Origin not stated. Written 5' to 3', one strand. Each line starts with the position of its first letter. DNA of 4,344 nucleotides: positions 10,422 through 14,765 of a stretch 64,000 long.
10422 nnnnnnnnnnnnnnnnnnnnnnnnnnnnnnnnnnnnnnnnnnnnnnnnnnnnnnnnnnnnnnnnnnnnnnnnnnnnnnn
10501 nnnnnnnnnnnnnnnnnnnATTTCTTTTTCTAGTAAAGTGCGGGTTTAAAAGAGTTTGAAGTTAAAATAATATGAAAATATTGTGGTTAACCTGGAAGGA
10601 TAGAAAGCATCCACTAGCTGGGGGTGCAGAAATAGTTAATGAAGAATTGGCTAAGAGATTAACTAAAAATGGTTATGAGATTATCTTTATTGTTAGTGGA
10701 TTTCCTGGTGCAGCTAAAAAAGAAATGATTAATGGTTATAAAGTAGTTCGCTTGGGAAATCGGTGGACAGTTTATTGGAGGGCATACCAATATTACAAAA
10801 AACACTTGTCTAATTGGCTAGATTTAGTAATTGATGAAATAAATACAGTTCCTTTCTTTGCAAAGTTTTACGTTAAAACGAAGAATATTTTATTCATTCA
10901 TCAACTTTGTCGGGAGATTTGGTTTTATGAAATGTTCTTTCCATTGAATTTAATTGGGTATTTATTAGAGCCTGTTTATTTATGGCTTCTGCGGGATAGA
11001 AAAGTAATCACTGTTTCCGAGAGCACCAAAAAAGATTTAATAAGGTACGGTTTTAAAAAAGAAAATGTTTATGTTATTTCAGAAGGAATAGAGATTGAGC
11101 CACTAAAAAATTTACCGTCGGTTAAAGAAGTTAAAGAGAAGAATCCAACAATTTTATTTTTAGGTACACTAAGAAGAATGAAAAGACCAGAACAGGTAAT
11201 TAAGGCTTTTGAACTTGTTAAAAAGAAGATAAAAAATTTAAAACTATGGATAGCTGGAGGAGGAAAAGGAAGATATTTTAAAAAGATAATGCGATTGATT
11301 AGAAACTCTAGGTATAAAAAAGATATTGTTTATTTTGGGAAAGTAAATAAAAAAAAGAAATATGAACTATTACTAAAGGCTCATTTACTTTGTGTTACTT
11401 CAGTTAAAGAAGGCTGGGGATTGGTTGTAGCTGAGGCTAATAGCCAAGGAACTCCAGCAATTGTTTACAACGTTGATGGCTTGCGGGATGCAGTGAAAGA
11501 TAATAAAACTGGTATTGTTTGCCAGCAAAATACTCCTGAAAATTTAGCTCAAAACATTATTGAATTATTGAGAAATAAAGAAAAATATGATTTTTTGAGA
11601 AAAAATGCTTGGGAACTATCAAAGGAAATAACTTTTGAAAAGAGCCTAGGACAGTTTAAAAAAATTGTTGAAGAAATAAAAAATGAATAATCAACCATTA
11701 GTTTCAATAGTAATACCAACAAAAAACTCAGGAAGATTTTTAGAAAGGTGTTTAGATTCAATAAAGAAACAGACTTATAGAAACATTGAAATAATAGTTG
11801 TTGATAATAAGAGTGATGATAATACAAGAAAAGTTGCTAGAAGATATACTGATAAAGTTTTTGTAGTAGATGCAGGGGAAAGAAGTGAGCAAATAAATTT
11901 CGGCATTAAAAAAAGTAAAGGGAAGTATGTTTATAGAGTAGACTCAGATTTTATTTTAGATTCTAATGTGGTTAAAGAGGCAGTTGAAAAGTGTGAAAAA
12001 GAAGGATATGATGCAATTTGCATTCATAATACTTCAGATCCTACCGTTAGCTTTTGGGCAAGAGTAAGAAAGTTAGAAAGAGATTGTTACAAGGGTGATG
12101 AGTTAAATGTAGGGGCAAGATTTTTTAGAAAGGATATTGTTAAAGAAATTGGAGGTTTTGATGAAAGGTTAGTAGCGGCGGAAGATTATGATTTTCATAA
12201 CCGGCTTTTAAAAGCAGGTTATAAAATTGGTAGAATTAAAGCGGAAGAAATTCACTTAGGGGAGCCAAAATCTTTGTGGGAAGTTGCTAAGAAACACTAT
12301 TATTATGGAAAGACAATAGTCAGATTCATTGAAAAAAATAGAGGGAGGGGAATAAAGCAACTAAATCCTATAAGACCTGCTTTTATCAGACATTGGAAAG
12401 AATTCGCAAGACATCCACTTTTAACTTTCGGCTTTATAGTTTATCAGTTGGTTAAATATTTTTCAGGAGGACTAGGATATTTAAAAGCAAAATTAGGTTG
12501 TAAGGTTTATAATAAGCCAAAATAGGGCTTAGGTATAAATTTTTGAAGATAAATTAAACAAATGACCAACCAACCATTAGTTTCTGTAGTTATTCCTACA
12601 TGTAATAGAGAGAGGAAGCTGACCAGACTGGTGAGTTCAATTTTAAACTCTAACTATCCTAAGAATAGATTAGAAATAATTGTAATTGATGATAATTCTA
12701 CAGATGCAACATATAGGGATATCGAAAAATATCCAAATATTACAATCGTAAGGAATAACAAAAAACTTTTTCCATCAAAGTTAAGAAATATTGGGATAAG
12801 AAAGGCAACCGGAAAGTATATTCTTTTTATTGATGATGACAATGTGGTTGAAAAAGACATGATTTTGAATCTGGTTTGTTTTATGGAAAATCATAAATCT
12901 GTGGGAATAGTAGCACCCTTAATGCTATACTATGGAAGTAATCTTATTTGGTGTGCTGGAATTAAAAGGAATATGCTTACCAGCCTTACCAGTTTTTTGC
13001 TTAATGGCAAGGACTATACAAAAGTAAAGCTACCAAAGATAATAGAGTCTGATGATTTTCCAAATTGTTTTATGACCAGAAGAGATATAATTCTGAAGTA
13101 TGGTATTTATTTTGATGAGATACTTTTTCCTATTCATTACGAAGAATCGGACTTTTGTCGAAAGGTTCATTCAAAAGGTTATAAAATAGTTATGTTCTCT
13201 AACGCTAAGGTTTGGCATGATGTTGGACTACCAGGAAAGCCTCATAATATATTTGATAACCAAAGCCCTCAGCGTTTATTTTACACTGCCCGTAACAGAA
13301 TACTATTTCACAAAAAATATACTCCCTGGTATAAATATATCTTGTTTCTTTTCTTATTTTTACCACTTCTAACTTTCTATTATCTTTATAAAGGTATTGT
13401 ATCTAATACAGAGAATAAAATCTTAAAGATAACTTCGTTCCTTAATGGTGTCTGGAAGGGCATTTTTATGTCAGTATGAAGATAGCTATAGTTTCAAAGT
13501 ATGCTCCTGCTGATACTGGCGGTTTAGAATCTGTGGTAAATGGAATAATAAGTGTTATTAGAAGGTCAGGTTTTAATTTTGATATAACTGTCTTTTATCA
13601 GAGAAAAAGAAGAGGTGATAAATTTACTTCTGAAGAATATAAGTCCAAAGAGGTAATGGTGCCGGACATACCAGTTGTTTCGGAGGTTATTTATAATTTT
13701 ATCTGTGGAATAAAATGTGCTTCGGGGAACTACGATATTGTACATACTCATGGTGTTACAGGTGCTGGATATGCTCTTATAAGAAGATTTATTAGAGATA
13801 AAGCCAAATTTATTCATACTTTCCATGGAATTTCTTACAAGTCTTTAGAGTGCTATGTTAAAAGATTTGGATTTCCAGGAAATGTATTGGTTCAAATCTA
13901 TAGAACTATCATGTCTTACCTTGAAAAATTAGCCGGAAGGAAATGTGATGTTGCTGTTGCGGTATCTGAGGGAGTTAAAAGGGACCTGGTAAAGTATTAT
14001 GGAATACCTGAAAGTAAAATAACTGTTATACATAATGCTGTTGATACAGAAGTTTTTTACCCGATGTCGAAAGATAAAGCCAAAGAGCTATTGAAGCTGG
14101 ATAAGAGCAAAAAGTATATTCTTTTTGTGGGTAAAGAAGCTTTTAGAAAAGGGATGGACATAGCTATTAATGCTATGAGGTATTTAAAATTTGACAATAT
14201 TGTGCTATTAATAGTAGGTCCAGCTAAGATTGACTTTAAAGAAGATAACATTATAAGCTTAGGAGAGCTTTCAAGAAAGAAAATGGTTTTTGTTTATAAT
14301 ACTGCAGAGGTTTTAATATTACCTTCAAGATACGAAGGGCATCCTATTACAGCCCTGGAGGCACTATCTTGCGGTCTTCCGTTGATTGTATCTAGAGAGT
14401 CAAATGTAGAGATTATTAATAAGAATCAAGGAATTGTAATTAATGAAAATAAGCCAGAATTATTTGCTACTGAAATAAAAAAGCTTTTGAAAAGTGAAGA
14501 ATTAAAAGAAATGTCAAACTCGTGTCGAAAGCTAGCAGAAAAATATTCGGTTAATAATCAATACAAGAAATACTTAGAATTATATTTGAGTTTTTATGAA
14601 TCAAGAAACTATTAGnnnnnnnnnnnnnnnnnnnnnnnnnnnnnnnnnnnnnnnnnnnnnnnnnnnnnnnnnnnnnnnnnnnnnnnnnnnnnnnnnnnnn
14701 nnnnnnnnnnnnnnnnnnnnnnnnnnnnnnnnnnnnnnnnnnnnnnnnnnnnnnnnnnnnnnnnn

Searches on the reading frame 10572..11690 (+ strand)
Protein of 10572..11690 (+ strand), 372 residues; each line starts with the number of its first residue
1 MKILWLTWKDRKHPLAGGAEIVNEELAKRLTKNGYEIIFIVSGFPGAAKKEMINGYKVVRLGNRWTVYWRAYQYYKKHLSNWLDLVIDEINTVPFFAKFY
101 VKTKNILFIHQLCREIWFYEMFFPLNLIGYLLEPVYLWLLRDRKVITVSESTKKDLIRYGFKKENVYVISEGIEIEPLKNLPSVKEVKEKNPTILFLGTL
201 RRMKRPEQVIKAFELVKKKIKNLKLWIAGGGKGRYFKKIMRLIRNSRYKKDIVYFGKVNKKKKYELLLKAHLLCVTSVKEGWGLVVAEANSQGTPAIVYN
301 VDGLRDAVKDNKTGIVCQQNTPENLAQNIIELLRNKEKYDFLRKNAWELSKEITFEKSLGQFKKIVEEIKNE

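Call 5: search_protein_families(library=pfam, proteins=[window:10572-11690:+], max_evalue=0.01)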
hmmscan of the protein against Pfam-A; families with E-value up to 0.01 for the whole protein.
window:10572-11690:+ (372 aa): 4 families
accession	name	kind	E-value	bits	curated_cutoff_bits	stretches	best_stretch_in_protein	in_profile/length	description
PF00534.26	Glycos_transf_1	-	2e-40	138.6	26.4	1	184-346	8-169/172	Glycosyl transferases group 1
PF13692.12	Glyco_trans_1_4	-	4.7e-26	92.2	27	1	192-335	2-142/142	Glycosyl transferases group 1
PF13439.12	Glyco_transf_4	-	4.9e-15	56.4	28.5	1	17-176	2-169/170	Glycosyltransferase Family 4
PF20706.3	GT4-conflict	-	9.8e-12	45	26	1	157-335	165-357/385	Family 4 Glycosyltransferase in conflict systems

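Call 6: search_protein_families(library=ncbifam, proteins=[window:10572-11690:+], max_evalue=0.01)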
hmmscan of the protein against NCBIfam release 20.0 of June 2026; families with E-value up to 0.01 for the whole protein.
window:10572-11690:+ (372 aa): 30 families (the best 25 are shown)
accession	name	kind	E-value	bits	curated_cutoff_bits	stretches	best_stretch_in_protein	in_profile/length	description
TIGR03999.1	thiol_BshA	equivalog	2.7e-29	102.3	273.7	1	143-368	146-372/375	N-acetyl-alpha-D-glucosaminyl L-malate synthase BshA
NF046085.1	XrtY_assoc_Gly1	equivalog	5.5e-25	88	400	1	139-351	158-365/387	XrtY-associated glycosyltransferase XYAG1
NF041010.1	glycosy_Agl16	equivalog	1.4e-23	83.3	575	1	143-363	135-345/352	glycosylation protein Agl16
NF041876.1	EPS_EpsE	equivalog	2.2e-23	83.2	400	1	162-345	184-371/389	exopolysaccharide biosynthesis GT4 family glycosyltransferase EpsE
NF047880.1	glyco_SdgA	exception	2.4e-21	75.9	800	1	133-365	260-486/488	serine-aspartate repeat adhesin O-glycosyltransferase SdgA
TIGR03449.1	mycothiol_MshA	equivalog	1.6e-20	73.4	462.5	1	143-367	167-401/406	D-inositol-3-phosphate glycosyltransferase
TIGR04157.1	glyco_rSAM_CFB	subfamily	2.6e-20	72.8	400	1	144-346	172-385/406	TIGR04157 family glycosyltransferase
TIGR04047.1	MSMEG_0565_glyc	hypoth_equivalog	7.3e-18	64.8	259.85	1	143-357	140-362/373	MSMEG_0565 family glycosyltransferase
NF038295.1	EPS_HpsP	equivalog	1.3e-16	60.6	550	1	158-350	171-367/388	hormogonium polysaccharide biosynthesis glycosyltransferase HpsP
TIGR02149.1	glgA_Coryne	subfamily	1.9e-14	53.6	302.4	1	144-337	147-357/391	glycogen synthase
TIGR04063.1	stp3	hypoth_equivalog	2.8e-14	52.8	442.05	1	143-369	159-395/397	TIGR04063 family PEP-CTERM/XrtA system glycosyltransferase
NF038229.1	Glyco4_Geo_Pelo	equivalog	5.6e-14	51.9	400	1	148-347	116-313/338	GPMC system family 4 glycosyltransferase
NF038011.1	PelF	equivalog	2.3e-13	50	100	1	144-340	260-462/489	GT4 family glycosyltransferase PelF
NF050056.1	ProtGlycPglH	equivalog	2.5e-13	49.8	600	1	183-369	171-353/354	GalNAc-alpha-(1->4)-GalNAc-alpha-(1->3)-diNAcBac-PP-undecaprenol alpha-1,4-N-acetyl-D-galactosaminyltransferase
NF007396.0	PRK09922.1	equivalog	5.4e-13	48.5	385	1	146-340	140-331/361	lipopolysaccharide 1,6-galactosyltransferase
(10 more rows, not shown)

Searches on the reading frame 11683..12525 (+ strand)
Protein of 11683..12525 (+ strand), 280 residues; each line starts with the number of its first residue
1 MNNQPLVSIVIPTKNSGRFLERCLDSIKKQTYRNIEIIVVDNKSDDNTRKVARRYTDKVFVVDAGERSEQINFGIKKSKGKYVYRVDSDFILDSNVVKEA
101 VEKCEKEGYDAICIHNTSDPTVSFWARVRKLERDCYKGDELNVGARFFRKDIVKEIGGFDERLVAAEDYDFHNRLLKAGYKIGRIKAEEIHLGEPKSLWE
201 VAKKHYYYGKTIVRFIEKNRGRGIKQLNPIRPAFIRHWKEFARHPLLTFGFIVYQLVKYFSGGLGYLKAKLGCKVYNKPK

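Call 5: search_protein_families(library=pfam, proteins=[window:11683-12525:+], max_evalue=0.01)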
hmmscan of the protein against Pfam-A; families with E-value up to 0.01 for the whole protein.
window:11683-12525:+ (280 aa): 6 families
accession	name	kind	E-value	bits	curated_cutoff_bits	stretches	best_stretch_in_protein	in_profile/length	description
PF00535.33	Glycos_transf_2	-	4.5e-28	98.7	23.3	1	8-130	1-129/168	Glycosyl transferase family 2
PF13641.12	Glyco_tranf_2_3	-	3.5e-16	60.4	27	1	5-205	2-224/230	Glycosyltransferase like family 2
PF13632.12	Glyco_trans_2_3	-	2.1e-11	44.5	27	1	82-252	1-169/198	Glycosyl transferase family group 2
PF10111.15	Glyco_tranf_2_2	-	7e-08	32.7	27.3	1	149-181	171-205/276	Glycosyltransferase like family 2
PF02709.20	Glyco_transf_7C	-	0.00053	20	23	1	144-187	22-67/78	N-terminal domain of galactosyltransferase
PF13704.12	Glyco_tranf_2_4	-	0.0055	17.6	27.5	0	15-73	2-57/98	Glycosyl transferase family 2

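Call 6: search_protein_families(library=ncbifam, proteins=[window:11683-12525:+], max_evalue=0.01)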
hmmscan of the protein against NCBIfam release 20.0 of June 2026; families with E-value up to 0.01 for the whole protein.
window:11683-12525:+ (280 aa): 26 families (the best 25 are shown)
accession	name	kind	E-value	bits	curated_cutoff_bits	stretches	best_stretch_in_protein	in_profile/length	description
TIGR04283.1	glyco_like_mftF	equivalog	3.7e-22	79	182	1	7-186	1-179/221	TIGR04283 family arsenosugar biosynthesis glycosyltransferase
NF041875.1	EPS_EpsD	equivalog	3.7e-17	62.7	370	1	7-232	1-245/325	exopolysaccharide biosynthesis glycosyltransferase EpsD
TIGR03965.1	mycofact_glyco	equivalog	5.1e-17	61.9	280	2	4-94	73-169/467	mycofactocin biosynthesis glycosyltransferase MftF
TIGR03111.1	glyc2_xrt_Gpos1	hypoth_equivalog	3.4e-16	59.1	363.95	1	3-107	47-159/439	TIGR03111 family XrtG-associated glycosyltransferase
NF007482.0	PRK10073.1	equivalog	1.4e-15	57.2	423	1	1-110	2-116/334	glycosyltransferase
NF047683.1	TeichurnBiosyTuaG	equivalog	7.5e-15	55.2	400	1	2-104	3-111/252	teichuronic acid biosynthesis protein TuaG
TIGR03937.1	PgaC_IcaA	equivalog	2.9e-14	52.9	422.3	1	2-107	42-153/407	poly-beta-1,6-N-acetyl-D-glucosamine synthase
NF050050.1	ProtGlycPglI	equivalog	1.1e-10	41.4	500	1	5-112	2-115/306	GalNAc(5)-diNAcBac-PP-undecaprenol beta-1,3-glucosyltransferase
NF038299.1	EPS_HpsN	equivalog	1.1e-10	41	425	1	5-104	1-106/317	hormogonium polysaccharide biosynthesis glycosyltransferase HpsN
TIGR03469.1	HpnB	hypoth_equivalog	1.7e-10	40.5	379.25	1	4-111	43-167/386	hopene-associated glycosyltransferase HpnB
TIGR04242.1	nodulat_NodC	equivalog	2.4e-10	39.9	550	1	2-107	45-159/395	chitooligosaccharide synthase NodC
NF053739.1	GlytfEpsEBac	equivalog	2.7e-10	39.7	450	1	5-210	1-220/265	glycosyltransferase EpsE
NF045692.1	OglycostaseCruG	equivalog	1.1e-09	37.8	600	1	7-112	43-160/386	2'-O-glycosyltransferase CruG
NF041394.1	GtaseAglG_Halo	equivalog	2.1e-09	37.1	440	1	7-114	3-115/304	glucosyl-dolichyl phosphate glucuronosyltransferase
NF038302.1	EPS_HpsE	equivalog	2.1e-08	33.5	300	1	8-102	4-109/307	hormogonium polysaccharide biosynthesis glycosyltransferase HpsE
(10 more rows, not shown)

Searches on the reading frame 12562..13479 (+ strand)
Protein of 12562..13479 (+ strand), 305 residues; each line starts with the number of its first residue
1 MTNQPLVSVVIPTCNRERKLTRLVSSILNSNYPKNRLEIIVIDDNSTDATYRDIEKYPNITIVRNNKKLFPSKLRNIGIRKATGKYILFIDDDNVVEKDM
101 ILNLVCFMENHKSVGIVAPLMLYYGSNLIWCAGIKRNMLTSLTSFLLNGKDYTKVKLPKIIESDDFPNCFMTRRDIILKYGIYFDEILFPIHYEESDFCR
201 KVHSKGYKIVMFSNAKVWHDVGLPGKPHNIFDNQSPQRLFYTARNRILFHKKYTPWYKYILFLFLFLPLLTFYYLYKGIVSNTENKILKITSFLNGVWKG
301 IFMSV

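Call 5: search_protein_families(library=pfam, proteins=[window:12562-13479:+], max_evalue=0.01)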
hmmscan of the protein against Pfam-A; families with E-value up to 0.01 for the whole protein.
window:12562-13479:+ (305 aa): 7 families
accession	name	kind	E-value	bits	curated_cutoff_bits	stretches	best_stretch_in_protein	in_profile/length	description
PF00535.33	Glycos_transf_2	-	1.1e-32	113.8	23.3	1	8-179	1-166/168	Glycosyl transferase family 2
PF13641.12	Glyco_tranf_2_3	-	1.1e-17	65.3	27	1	5-219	2-211/230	Glycosyltransferase like family 2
PF10111.15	Glyco_tranf_2_2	-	6.6e-08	32.8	27.3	1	8-109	1-107/276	Glycosyltransferase like family 2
PF13632.12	Glyco_trans_2_3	-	2.4e-05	24.7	27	1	86-273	1-181/198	Glycosyl transferase family group 2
PF13712.12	Glyco_tranf_2_5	-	4e-05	23.9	27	0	172-220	145-190/210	Glycosyltransferase like family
PF03071.21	GNT-I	-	0.005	16.1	25.4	1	4-65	92-154/434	GNT-I family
PF13704.12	Glyco_tranf_2_4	-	0.007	17.3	27.5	0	38-95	21-83/98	Glycosyl transferase family 2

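Call 6: search_protein_families(library=ncbifam, proteins=[window:12562-13479:+], max_evalue=0.01)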
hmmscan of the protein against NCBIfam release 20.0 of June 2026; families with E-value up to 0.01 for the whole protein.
window:12562-13479:+ (305 aa): 28 families (the best 25 are shown)
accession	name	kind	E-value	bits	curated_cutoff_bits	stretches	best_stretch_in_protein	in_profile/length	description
NF038299.1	EPS_HpsN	equivalog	1.8e-22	79.7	425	1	5-266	1-267/317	hormogonium polysaccharide biosynthesis glycosyltransferase HpsN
TIGR03965.1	mycofact_glyco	equivalog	1.8e-21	76.5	280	1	4-220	73-281/467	mycofactocin biosynthesis glycosyltransferase MftF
NF041875.1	EPS_EpsD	equivalog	1.6e-18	67.2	370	1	7-104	1-100/325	exopolysaccharide biosynthesis glycosyltransferase EpsD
TIGR03111.1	glyc2_xrt_Gpos1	hypoth_equivalog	8.7e-17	61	363.95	1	3-120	47-168/439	TIGR03111 family XrtG-associated glycosyltransferase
NF007482.0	PRK10073.1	equivalog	2.1e-15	56.6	423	1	2-108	3-110/334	glycosyltransferase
TIGR01556.1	rhamnosyltran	subfamily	3.8e-14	52.5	200.55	1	31-299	16-280/281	rhamnosyltransferase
NF038302.1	EPS_HpsE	equivalog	7e-14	51.5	300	1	7-117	3-120/307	hormogonium polysaccharide biosynthesis glycosyltransferase HpsE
NF047683.1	TeichurnBiosyTuaG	equivalog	3.9e-13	49.6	400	1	2-112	3-115/252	teichuronic acid biosynthesis protein TuaG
NF050050.1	ProtGlycPglI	equivalog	7.4e-13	48.5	500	1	5-106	2-106/306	GalNAc(5)-diNAcBac-PP-undecaprenol beta-1,3-glucosyltransferase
TIGR03937.1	PgaC_IcaA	equivalog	4.7e-12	45.6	422.3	1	2-117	42-159/407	poly-beta-1,6-N-acetyl-D-glucosamine synthase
NF053739.1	GlytfEpsEBac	equivalog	1.8e-11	43.5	450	1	5-124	1-123/265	glycosyltransferase EpsE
TIGR04440.1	glyco_TIGR04440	domain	6.4e-11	42.4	70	1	7-114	2-112/215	TIGR00180 family glycosyltransferase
NF007453.0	PRK10018.1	equivalog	8e-11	42.1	382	1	1-99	2-102/280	colanic acid biosynthesis glycosyltransferase WcaA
TIGR04283.1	glyco_like_mftF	equivalog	2.2e-10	40.5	182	1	7-115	1-105/221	TIGR04283 family arsenosugar biosynthesis glycosyltransferase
TIGR04017.1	WcaA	equivalog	3.6e-10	39.9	495.75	1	2-111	2-110/279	colanic acid biosynthesis glycosyltransferase WcaA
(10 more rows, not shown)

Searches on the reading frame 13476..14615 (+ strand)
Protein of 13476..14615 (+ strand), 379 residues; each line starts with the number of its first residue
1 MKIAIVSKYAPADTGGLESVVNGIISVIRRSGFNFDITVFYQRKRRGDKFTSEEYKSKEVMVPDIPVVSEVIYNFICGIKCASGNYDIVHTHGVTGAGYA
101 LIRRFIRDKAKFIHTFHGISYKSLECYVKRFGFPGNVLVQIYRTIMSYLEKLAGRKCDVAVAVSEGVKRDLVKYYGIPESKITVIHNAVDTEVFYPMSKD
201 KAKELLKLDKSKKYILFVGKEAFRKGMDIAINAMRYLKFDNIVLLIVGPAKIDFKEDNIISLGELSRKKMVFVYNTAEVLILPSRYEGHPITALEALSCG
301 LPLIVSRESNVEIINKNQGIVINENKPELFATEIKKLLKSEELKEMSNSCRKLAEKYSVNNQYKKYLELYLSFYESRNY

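Call 5: search_protein_families(library=pfam, proteins=[window:13476-14615:+], max_evalue=0.01)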
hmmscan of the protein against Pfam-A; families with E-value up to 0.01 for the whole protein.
window:13476-14615:+ (379 aa): 7 families
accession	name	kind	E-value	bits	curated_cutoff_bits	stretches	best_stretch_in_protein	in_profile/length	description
PF00534.26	Glycos_transf_1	-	1.8e-26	93.2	26.4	1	199-351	2-166/172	Glycosyl transferases group 1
PF13439.12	Glyco_transf_4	-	1.1e-22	81.2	28.5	1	15-192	2-169/170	Glycosyltransferase Family 4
PF13692.12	Glyco_trans_1_4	-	2e-21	77.2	27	1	213-339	2-141/142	Glycosyl transferases group 1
PF13579.12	Glyco_trans_4_4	-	3.2e-10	41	29.7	1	15-187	1-157/158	Glycosyl transferase 4-like domain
PF20706.3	GT4-conflict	-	3.3e-09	36.6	26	1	209-309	194-314/385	Family 4 Glycosyltransferase in conflict systems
PF13524.12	Glyco_trans_1_2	-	0.00023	21.6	25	1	241-362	14-138/144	Glycosyl transferase-like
PF09314.17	DUF1972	-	0.00044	20.3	25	1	5-182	7-180/186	Domain of unknown function (DUF1972)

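Call 6: search_protein_families(library=ncbifam, proteins=[window:13476-14615:+], max_evalue=0.01)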
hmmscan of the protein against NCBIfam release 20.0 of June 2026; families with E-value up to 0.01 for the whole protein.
window:13476-14615:+ (379 aa): 36 families (the best 25 are shown)
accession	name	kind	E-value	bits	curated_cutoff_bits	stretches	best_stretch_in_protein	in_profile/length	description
TIGR02149.1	glgA_Coryne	subfamily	2e-27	96.4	302.4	1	1-370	1-387/391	glycogen synthase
NF053787.1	GlcN_PG_synth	equivalog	1.8e-21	76.4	480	1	143-370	131-356/361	N-acetylglucosaminyl phosphatidylglycerol synthase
TIGR03449.1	mycothiol_MshA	equivalog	3.1e-21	75.8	462.5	1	80-371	97-401/406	D-inositol-3-phosphate glycosyltransferase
TIGR04157.1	glyco_rSAM_CFB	subfamily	4.7e-21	75.3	400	1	150-370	163-406/406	TIGR04157 family glycosyltransferase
TIGR04047.1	MSMEG_0565_glyc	hypoth_equivalog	3.5e-20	72.4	259.85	2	254-370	254-371/373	MSMEG_0565 family glycosyltransferase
NF041010.1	glycosy_Agl16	equivalog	1.1e-19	70.5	575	1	134-372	111-350/352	glycosylation protein Agl16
TIGR03999.1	thiol_BshA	equivalog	3.1e-17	62.6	273.7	1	152-372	140-372/375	N-acetyl-alpha-D-glucosaminyl L-malate synthase BshA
TIGR03088.1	stp2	hypoth_equivalog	6e-16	58.5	409.05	1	157-370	137-370/374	TIGR03088 family PEP-CTERM/XrtA system glycosyltransferase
NF047684.1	TeichurnBiosyTuaC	equivalog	8.4e-14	51.3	550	1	157-370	165-386/391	teichuronic acid biosynthesis protein TuaC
NF053513.1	Gtran_IagA_BgsA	equivalog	1.1e-13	50.9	460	1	84-372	42-330/333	LTA glycolipid anchor biosynthesis glycosyltransferase, IagA/BgsA family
TIGR04063.1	stp3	hypoth_equivalog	2.4e-13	49.8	442.05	1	146-370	147-392/397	TIGR04063 family PEP-CTERM/XrtA system glycosyltransferase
NF007396.0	PRK09922.1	equivalog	7.3e-13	48.1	385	2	276-347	259-333/361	lipopolysaccharide 1,6-galactosyltransferase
NF050063.1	ProtGlycPglJ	equivalog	7.9e-13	48.3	500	1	149-348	137-340/363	N-acetylgalactosamine-N,N'-diacetylbacillosaminyl-diphospho-undecaprenol 4-alpha-N-acetylgalactosaminyltransferase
NF012028.0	PRK15484.1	subfamily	2.7e-12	46.5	618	1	173-369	152-374/380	lipopolysaccharide N-acetylglucosaminyltransferase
NF038255.1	exopoly_VpsD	equivalog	5.4e-11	42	300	1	86-371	102-377/381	VpsD family glycosyltransferase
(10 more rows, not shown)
